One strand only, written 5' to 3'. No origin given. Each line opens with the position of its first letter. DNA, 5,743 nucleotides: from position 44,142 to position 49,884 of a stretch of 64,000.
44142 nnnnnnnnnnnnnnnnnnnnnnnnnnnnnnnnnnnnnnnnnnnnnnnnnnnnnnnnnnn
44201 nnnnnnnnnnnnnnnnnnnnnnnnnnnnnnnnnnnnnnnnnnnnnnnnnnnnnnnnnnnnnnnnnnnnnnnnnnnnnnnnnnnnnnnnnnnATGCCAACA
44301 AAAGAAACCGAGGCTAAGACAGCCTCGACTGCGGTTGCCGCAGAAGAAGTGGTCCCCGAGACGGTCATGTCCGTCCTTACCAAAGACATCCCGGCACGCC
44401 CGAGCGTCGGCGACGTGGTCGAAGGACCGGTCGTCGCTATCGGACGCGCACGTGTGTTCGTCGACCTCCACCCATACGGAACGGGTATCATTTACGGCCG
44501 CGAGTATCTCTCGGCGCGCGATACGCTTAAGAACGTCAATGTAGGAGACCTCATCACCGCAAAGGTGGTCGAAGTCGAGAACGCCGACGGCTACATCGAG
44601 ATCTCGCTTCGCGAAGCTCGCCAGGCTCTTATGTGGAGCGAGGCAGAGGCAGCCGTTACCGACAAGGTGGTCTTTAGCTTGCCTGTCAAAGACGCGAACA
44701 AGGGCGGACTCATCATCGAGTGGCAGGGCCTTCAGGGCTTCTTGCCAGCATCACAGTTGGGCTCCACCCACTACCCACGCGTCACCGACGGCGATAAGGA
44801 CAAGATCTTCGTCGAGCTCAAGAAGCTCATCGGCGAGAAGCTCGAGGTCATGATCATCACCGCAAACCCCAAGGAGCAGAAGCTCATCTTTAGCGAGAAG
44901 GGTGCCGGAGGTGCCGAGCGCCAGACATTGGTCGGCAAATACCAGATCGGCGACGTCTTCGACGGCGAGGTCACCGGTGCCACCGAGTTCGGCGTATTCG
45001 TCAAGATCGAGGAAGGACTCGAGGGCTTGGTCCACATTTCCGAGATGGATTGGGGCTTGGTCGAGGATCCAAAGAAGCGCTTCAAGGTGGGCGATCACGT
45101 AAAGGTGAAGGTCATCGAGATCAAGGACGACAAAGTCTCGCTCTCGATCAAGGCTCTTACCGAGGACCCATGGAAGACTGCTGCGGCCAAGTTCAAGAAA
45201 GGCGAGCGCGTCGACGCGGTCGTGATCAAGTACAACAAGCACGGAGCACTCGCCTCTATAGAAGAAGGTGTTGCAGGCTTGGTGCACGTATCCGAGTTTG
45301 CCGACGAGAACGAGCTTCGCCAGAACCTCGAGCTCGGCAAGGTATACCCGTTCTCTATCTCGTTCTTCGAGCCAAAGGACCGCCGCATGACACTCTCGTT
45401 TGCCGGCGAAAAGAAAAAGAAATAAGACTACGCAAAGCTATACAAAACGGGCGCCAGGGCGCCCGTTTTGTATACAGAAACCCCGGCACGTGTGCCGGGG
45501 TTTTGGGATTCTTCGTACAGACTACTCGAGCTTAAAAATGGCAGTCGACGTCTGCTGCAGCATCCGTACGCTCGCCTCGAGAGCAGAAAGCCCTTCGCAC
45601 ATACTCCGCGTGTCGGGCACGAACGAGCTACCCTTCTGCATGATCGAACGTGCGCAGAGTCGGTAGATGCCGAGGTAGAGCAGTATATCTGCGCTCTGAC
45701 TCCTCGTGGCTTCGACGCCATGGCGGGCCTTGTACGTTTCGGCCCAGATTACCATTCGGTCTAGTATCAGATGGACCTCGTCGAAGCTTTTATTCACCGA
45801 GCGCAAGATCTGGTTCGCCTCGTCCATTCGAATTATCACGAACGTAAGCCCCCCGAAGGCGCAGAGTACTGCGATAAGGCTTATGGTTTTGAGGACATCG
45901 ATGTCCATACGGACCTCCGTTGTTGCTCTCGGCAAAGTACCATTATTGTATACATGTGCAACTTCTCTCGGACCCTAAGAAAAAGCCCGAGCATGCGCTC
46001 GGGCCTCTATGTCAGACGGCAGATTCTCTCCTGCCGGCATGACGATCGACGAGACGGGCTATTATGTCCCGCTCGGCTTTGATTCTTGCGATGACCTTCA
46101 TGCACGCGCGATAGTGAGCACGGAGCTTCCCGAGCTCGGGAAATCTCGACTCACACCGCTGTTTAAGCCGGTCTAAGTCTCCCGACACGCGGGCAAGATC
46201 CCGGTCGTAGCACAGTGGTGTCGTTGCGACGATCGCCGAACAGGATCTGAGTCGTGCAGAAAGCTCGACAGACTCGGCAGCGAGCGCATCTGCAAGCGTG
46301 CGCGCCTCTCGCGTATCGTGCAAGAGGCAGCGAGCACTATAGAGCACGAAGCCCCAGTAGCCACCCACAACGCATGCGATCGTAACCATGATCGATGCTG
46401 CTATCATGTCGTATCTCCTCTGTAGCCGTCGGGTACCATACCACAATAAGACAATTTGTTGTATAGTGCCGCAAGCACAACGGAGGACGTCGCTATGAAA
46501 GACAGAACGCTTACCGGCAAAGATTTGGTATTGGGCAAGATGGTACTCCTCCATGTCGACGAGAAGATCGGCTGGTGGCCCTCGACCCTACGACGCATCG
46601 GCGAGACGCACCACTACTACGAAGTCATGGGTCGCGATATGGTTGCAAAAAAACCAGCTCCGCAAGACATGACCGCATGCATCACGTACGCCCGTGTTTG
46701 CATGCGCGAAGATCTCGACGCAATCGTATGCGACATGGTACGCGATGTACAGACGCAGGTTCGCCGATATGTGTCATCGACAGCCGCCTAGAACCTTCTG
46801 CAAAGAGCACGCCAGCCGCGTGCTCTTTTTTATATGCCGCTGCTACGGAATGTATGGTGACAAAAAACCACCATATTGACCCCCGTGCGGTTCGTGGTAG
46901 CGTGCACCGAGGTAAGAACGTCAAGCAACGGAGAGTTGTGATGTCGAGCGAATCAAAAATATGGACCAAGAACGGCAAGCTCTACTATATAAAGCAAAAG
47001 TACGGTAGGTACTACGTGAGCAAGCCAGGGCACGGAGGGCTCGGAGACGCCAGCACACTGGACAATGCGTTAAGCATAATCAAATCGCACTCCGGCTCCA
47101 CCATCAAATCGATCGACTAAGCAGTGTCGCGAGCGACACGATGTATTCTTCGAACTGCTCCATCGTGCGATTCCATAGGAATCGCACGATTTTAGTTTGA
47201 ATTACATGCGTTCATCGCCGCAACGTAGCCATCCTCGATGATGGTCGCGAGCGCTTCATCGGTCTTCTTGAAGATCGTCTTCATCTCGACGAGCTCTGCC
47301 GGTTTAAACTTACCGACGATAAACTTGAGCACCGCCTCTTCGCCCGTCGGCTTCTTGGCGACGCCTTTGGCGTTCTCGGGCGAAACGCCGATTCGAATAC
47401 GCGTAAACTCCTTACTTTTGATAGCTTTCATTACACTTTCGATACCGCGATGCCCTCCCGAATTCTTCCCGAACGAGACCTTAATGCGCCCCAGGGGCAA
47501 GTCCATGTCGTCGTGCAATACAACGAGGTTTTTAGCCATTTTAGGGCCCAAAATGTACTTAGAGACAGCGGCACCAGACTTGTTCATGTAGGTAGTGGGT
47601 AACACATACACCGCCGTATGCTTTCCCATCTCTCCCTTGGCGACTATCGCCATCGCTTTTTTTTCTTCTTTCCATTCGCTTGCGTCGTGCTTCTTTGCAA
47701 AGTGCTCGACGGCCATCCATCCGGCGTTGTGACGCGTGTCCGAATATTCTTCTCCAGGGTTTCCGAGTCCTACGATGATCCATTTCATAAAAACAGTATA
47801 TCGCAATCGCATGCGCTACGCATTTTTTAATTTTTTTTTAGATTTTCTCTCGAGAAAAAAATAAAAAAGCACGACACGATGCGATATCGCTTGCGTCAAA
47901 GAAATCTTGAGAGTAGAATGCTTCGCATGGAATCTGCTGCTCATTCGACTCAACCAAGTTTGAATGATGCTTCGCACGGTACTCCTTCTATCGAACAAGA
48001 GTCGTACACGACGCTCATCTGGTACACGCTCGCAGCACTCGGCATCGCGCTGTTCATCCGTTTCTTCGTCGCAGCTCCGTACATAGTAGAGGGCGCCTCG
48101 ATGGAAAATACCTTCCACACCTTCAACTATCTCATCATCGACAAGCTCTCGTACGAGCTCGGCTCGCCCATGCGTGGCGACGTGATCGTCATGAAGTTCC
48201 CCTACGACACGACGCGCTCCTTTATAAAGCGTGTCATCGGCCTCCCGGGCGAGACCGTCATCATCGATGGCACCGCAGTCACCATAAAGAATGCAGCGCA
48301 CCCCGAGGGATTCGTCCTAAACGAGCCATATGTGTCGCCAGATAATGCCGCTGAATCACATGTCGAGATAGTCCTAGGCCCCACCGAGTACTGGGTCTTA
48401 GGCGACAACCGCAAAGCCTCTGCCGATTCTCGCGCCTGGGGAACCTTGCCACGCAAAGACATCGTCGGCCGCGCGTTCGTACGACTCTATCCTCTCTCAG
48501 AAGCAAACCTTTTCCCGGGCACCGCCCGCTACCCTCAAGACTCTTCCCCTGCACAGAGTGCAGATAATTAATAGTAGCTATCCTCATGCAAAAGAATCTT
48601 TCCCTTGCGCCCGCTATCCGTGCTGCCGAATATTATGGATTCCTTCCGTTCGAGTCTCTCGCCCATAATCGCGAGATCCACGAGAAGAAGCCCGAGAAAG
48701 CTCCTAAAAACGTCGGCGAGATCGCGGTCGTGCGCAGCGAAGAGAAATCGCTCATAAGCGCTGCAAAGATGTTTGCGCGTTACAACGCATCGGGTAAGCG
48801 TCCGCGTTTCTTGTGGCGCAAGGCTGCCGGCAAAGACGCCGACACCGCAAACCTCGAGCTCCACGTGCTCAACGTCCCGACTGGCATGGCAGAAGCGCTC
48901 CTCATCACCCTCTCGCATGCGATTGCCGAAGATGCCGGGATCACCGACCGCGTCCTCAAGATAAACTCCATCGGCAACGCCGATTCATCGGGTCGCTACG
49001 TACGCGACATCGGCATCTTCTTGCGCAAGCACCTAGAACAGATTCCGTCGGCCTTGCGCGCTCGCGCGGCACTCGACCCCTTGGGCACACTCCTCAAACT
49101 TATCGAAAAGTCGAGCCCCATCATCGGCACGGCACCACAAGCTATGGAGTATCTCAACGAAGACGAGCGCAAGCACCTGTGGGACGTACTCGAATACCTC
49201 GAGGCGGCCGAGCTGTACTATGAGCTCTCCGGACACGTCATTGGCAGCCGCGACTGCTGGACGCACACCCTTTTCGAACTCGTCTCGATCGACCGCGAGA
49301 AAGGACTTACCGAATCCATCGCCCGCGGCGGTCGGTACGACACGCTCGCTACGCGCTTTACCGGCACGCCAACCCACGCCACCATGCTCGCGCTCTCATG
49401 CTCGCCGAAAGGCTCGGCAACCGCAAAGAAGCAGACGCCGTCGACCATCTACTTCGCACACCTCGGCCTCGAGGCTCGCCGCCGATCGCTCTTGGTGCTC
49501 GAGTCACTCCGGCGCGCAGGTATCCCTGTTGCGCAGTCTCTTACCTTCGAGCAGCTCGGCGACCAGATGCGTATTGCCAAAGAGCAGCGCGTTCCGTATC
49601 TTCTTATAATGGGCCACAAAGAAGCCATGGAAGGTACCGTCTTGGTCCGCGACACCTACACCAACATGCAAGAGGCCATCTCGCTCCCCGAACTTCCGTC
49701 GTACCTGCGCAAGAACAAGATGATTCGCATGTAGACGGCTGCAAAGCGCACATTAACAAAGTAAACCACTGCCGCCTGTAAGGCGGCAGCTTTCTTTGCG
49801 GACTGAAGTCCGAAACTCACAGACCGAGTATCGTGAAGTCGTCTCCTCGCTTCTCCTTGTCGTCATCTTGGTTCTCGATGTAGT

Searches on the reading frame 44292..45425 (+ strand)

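Call 9: search_protein_families(library=pfam, proteins=[window:44292-45425:+], max_evalue=0.001)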
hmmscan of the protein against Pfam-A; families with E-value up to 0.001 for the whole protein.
window:44292-45425:+ (377 aa): 6 families
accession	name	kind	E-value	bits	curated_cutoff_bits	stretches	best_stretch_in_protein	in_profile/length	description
PF00575.29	S1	-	3e-41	140.1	22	3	216-287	1-74/74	S1 RNA binding domain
PF23459.1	S1_RRP5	-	4.9e-13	49.9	27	2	302-370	2-72/72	RRP5 S1 domain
PF24685.1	OB_RRP5_4th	-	3.1e-05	24.4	31.5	0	233-278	24-72/92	RRP5 OB-fold domain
PF21543.3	CvfB_2nd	-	0.00011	22.5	27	0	265-287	52-75/76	Virulence regulatory factor CvfB, second domain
PF13509.12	S1_2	-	0.00045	20.7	21.8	0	219-272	1-46/61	S1 domain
PF02599.21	CsrA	-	0.00076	19.8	27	0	264-288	12-36/53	Global regulator protein family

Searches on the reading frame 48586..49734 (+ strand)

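Call 9: search_protein_families(library=pfam, proteins=[window:48586-49734:+], max_evalue=0.001)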
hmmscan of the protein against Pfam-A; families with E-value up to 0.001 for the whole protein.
window:48586-49734:+ (382 aa): 2 families
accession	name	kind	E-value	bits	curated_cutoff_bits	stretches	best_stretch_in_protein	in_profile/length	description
PF03129.25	HGTP_anticodon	-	6.7e-11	42.6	21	1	304-377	21-94/94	Anticodon binding domain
PF13393.11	tRNA-synt_His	-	0.00047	19.9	25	1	167-270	209-303/308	Histidyl-tRNA synthetase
